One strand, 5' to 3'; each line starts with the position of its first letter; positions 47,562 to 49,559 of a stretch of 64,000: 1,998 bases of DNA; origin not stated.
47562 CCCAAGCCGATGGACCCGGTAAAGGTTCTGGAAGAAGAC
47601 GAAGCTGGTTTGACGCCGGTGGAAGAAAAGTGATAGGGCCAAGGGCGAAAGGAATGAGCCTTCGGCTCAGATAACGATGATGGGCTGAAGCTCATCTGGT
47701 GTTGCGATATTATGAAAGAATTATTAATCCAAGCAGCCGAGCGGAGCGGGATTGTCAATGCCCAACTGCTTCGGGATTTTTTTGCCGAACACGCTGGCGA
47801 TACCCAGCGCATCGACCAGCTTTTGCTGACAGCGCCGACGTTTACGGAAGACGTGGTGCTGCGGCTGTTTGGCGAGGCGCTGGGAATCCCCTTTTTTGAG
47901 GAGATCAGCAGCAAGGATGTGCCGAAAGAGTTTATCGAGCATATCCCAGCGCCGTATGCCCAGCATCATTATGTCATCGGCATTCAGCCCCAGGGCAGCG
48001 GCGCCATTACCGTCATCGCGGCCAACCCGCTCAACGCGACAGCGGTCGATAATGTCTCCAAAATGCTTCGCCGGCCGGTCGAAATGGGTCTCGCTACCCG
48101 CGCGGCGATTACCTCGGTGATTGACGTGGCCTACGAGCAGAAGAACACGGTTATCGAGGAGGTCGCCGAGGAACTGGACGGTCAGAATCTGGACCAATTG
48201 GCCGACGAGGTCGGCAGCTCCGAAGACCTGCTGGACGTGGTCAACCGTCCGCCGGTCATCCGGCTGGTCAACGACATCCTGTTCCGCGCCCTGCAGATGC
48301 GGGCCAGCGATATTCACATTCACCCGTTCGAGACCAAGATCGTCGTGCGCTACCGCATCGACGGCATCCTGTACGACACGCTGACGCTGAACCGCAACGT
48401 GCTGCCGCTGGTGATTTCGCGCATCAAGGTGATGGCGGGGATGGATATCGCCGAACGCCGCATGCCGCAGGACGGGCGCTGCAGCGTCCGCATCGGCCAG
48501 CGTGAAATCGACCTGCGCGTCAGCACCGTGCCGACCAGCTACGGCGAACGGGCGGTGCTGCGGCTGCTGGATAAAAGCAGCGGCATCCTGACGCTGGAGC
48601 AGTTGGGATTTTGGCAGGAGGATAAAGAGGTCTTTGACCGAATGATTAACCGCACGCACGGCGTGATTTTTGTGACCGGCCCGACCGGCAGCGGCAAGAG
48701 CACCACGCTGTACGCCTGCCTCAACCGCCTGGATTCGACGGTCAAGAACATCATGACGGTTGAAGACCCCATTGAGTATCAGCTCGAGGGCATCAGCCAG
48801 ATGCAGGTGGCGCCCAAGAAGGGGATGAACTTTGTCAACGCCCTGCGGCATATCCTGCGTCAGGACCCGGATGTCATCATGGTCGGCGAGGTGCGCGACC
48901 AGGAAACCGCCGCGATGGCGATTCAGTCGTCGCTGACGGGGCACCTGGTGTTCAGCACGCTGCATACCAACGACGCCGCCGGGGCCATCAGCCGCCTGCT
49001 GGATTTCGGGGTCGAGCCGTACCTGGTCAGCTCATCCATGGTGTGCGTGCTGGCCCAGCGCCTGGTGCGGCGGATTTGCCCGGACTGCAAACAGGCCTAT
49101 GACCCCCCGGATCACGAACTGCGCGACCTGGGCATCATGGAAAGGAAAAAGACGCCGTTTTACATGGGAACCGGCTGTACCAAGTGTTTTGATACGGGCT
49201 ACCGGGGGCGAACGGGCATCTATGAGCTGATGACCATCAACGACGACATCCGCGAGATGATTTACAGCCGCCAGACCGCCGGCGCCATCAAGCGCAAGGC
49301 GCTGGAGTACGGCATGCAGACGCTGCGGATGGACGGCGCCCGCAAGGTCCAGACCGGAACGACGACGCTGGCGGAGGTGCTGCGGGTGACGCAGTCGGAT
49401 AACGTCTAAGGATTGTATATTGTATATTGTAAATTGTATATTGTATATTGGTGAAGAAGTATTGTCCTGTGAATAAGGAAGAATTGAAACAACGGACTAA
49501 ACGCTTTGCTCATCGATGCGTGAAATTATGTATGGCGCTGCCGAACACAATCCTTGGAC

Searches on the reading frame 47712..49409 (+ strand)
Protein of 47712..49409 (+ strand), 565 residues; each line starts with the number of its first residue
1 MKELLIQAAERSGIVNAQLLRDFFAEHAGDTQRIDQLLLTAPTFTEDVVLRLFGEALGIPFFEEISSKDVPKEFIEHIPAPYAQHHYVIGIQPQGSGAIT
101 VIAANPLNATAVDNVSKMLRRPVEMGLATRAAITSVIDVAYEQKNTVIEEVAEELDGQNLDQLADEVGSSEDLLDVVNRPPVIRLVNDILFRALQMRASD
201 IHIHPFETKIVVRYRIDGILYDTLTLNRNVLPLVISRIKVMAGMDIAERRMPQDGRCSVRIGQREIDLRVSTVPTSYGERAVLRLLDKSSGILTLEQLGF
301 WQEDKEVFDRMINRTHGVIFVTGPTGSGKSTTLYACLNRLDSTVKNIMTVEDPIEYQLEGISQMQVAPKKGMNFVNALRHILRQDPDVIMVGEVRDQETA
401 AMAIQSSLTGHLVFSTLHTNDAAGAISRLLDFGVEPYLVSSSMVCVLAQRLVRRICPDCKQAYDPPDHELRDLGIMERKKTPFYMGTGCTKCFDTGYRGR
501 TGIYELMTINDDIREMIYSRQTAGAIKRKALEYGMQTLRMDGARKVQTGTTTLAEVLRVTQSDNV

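Call 3: search_protein_families(library=pfam, proteins=[window:47712-49409:+], max_evalue=0.01)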
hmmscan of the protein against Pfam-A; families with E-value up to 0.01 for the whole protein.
window:47712-49409:+ (565 aa): 7 families
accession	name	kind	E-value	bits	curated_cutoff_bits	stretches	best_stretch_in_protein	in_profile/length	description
PF00437.27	T2SSE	-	5e-138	460.2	24.9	1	179-558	5-370/370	Type II/IV secretion system protein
PF05157.20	MshEN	-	6.9e-08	32.8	23.1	1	57-142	1-85/90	MshEN domain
PF13191.12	AAA_16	-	0.00013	22.9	32.6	1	308-431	16-125/167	AAA ATPase domain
PF13401.12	AAA_22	-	0.00021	22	27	1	314-351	3-33/130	AAA domain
PF13555.12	AAA_29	-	0.0015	18.7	27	1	315-336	21-42/61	P-loop containing region of AAA domain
PF25199.1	nSTAND_NTPase5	-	0.0022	18.2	34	1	313-359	38-85/145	Novel STAND NTPase 5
PF16796.11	Microtub_bd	-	0.0092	16.3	27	0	297-350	72-126/155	Microtubule binding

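Call 36: find_related_loci(query=window:47712-49409:+, collection=metagenome_contigs, flank=2500)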
Query window:47712-49409:+ (565 aa) in metagenome_contigs; peptide patterns used: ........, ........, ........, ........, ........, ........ (x = any residue, [..] = any of these).
600 stretches matched a pattern (row limit reached: there are more); 549 encode a relative of the query (tblastn E <= 1e-3); the best 80 are kept; 80 distinct loci.
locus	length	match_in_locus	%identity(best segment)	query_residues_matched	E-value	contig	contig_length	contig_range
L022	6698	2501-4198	91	1-565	0e+0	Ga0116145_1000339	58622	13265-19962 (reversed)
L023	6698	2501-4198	87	1-565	0e+0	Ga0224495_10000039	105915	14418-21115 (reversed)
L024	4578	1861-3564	85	1-565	0e+0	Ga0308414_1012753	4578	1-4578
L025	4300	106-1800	83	1-565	0e+0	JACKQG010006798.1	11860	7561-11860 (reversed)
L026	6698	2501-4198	84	1-565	0e+0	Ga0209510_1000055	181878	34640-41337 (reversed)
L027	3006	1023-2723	83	1-565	0e+0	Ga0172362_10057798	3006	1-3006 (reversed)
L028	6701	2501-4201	81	1-565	0e+0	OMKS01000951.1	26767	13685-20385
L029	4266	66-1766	81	1-565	0e+0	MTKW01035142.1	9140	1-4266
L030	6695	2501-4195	79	1-563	0e+0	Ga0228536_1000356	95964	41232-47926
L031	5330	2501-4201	76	1-565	0e+0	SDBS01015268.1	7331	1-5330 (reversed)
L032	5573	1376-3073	79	1-564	0e+0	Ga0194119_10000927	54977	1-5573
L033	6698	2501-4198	75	1-565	0e+0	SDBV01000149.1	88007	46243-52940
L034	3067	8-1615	81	30-563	0e+0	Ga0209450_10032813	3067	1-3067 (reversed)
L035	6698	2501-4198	77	1-564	0e+0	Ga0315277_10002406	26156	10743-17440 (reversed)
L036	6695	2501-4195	75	1-565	0e+0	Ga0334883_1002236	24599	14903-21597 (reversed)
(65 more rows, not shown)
